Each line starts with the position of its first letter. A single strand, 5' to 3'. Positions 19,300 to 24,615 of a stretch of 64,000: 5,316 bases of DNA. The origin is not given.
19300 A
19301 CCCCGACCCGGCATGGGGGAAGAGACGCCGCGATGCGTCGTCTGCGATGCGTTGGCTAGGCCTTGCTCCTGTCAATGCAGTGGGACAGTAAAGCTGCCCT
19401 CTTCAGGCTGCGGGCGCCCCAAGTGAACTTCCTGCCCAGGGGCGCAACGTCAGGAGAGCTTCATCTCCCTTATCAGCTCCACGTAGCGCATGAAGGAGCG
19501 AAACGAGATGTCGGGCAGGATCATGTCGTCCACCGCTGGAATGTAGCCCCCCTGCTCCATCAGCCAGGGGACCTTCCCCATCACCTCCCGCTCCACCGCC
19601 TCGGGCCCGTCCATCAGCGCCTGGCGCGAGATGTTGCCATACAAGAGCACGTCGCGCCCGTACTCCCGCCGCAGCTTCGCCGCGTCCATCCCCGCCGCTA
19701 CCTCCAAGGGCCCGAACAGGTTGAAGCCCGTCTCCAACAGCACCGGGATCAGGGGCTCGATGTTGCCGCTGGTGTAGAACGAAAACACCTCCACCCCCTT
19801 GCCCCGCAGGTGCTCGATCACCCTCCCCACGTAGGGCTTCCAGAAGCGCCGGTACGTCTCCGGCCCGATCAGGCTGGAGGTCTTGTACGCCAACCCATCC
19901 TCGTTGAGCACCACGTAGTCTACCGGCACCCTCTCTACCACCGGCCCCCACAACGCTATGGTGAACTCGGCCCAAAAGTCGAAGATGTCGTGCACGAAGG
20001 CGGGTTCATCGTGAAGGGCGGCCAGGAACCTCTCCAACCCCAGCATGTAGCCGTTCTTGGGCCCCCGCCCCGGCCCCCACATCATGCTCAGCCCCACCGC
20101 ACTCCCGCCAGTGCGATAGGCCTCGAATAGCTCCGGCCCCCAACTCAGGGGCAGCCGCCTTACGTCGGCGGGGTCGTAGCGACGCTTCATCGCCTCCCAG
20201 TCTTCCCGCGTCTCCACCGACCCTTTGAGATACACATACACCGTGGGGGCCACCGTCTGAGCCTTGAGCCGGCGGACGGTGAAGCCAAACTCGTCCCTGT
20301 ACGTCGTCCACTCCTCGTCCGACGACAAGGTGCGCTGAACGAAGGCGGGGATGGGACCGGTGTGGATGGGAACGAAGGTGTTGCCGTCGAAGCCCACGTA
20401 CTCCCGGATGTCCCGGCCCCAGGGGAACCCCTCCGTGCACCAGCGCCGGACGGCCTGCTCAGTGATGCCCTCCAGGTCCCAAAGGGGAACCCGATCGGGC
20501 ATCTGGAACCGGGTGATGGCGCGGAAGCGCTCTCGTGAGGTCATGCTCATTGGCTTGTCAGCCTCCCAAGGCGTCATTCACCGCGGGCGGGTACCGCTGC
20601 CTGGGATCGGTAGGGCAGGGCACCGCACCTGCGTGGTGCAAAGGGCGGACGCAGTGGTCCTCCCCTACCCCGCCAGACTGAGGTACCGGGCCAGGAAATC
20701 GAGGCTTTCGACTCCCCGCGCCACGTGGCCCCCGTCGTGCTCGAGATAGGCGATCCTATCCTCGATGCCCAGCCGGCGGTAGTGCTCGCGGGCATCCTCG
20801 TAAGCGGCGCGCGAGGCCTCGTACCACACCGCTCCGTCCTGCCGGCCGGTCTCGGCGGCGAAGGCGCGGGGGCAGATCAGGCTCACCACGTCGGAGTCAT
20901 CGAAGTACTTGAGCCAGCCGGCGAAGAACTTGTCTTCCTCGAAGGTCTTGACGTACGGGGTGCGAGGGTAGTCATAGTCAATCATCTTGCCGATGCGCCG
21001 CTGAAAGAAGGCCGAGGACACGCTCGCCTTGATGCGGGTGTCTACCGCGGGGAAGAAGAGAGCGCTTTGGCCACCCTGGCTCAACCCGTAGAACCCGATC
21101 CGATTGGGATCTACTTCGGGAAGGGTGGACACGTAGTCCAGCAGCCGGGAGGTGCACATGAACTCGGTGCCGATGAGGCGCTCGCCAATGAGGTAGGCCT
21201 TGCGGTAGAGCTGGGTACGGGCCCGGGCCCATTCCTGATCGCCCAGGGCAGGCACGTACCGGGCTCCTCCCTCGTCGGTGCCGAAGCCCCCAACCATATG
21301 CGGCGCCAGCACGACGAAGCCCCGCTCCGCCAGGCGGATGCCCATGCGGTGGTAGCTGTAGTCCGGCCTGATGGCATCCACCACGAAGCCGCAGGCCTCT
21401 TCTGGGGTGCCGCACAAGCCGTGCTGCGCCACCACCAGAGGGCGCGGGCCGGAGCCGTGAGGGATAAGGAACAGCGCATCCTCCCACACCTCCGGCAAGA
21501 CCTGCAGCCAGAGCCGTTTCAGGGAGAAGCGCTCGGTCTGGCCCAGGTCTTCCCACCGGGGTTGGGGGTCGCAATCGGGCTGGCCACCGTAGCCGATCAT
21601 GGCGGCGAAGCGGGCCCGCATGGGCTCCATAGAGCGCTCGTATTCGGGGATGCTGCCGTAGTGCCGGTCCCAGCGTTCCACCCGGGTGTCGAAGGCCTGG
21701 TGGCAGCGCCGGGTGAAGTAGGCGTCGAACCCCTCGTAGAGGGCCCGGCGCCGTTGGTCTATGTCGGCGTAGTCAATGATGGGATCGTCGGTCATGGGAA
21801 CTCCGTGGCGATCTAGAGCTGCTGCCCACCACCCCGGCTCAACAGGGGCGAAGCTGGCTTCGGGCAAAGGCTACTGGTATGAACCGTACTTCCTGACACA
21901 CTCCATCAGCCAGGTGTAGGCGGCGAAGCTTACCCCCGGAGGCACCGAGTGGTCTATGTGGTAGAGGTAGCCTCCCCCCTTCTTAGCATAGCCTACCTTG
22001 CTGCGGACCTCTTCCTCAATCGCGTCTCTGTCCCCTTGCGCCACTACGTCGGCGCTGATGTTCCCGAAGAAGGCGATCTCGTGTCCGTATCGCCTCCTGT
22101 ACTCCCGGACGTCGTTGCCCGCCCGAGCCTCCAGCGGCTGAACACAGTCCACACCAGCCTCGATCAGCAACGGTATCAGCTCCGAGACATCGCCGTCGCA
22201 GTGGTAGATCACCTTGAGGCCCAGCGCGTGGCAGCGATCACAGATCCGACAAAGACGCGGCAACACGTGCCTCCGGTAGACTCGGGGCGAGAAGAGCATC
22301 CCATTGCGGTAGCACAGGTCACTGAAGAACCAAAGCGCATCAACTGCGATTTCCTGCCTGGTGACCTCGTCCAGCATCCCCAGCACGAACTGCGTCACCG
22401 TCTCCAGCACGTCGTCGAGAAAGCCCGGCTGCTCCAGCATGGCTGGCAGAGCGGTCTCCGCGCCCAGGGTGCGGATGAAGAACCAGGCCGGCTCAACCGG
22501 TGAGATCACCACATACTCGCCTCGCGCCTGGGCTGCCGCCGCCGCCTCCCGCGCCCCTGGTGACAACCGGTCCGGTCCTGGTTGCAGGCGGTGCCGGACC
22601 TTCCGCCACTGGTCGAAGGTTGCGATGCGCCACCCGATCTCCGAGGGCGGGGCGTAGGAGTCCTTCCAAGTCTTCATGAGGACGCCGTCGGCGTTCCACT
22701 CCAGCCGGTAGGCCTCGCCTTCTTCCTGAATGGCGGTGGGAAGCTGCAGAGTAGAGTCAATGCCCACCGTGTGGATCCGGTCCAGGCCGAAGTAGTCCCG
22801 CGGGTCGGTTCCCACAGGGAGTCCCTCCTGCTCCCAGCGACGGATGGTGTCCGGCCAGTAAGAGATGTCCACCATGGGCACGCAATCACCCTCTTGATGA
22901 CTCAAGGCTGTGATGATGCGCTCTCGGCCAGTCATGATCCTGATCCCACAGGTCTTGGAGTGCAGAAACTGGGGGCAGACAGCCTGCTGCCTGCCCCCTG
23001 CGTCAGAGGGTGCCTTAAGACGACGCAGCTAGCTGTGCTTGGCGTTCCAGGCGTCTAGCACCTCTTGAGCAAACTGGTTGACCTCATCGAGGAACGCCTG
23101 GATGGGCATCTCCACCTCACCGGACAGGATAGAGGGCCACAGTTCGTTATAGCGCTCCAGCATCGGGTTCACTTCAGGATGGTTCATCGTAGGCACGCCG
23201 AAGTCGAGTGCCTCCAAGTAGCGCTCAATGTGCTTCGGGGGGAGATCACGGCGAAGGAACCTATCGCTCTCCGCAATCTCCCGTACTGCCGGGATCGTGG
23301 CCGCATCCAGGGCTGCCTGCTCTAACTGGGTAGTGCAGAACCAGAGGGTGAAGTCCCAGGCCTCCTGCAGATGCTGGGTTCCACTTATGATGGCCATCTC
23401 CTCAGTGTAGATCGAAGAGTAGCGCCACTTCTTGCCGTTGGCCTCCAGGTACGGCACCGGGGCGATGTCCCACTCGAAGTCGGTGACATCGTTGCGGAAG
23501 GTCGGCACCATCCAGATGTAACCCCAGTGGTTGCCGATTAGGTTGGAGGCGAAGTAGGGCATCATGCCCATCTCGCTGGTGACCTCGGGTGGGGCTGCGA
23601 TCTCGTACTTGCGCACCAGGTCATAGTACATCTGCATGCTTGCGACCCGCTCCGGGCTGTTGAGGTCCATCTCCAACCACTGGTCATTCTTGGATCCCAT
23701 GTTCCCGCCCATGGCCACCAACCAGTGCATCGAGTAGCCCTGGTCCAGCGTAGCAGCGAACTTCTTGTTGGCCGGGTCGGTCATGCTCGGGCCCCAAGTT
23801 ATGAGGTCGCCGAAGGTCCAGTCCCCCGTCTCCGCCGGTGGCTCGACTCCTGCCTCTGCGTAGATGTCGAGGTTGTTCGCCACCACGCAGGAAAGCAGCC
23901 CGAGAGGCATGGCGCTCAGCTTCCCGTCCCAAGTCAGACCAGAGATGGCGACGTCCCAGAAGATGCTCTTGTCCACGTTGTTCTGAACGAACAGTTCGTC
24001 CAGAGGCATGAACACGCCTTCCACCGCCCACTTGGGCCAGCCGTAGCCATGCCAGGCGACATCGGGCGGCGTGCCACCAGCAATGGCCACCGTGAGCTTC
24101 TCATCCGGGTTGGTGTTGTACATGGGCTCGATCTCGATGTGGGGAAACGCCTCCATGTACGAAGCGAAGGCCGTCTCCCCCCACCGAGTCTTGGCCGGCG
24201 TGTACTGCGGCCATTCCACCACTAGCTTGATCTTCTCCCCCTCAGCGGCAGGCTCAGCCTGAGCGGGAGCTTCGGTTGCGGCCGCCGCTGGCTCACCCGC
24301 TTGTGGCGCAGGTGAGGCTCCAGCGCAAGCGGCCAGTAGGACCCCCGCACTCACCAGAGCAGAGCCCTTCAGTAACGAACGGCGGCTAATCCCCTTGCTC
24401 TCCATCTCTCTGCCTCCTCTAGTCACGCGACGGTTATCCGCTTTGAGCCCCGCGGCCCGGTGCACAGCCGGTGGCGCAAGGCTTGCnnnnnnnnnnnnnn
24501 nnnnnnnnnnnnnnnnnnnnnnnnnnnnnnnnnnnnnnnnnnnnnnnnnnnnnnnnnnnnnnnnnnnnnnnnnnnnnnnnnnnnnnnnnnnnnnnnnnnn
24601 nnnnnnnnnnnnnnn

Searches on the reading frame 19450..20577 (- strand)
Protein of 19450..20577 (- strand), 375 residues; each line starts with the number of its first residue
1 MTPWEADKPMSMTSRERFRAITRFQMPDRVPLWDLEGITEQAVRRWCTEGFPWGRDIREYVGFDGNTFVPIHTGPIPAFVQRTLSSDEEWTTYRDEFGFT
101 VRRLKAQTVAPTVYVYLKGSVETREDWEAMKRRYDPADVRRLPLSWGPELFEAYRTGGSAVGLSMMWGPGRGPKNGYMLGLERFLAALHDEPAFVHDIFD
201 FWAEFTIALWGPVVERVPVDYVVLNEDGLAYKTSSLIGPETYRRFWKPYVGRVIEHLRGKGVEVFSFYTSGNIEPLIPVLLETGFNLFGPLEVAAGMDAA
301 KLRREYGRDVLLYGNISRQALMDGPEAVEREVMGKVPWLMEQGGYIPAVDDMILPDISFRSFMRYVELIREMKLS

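Call 31: search_protein_families(library=pfam, proteins=[window:19450-20577:-], max_evalue=0.00001)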
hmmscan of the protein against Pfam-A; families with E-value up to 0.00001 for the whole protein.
window:19450-20577:- (375 aa): 1 family
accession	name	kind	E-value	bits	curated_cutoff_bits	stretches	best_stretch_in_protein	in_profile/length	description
PF01208.23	URO-D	-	1.4e-16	60.9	23.9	1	177-371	152-345/346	Uroporphyrinogen decarboxylase (URO-D)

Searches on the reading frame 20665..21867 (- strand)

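Call 32: search_protein_families(library=pfam, proteins=[window:20665-21867:-], max_evalue=0.001)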
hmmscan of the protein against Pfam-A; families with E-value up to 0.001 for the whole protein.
window:20665-21867:- (400 aa): 3 families
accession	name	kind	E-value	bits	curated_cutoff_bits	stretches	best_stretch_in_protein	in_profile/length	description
PF05448.18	AXE1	-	1.3e-06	27.9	21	1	236-306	157-227/321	Acetyl xylan esterase (AXE1)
PF01738.24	DLH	-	2.3e-05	24.5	21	1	173-284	31-126/217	Dienelactone hydrolase family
PF22244.2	GCE_fung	-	7e-05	23.2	27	0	238-283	86-133/231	Glucuronyl esterase, fungi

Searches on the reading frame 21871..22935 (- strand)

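Call 32: search_protein_families(library=pfam, proteins=[window:21871-22935:-], max_evalue=0.001)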
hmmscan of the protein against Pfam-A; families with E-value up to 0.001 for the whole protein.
window:21871-22935:- (354 aa): 1 family
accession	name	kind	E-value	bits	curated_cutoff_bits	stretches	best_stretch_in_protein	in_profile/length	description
PF01208.23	URO-D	-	4e-20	72.6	23.9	1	158-350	161-346/346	Uroporphyrinogen decarboxylase (URO-D)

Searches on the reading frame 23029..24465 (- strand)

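Call 32: search_protein_families(library=pfam, proteins=[window:23029-24465:-], max_evalue=0.001)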
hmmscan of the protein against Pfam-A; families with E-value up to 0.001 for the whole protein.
window:23029-24465:- (478 aa): 2 families
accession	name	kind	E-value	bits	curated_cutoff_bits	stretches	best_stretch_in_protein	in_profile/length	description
PF01547.30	SBP_bac_1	-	6.2e-18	66.3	26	1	103-372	17-296/307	Bacterial extracellular solute-binding protein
PF10518.14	TAT_signal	-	0.00039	20.6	22.7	1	26-45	2-21/21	TAT (twin-arginine translocation) pathway signal sequence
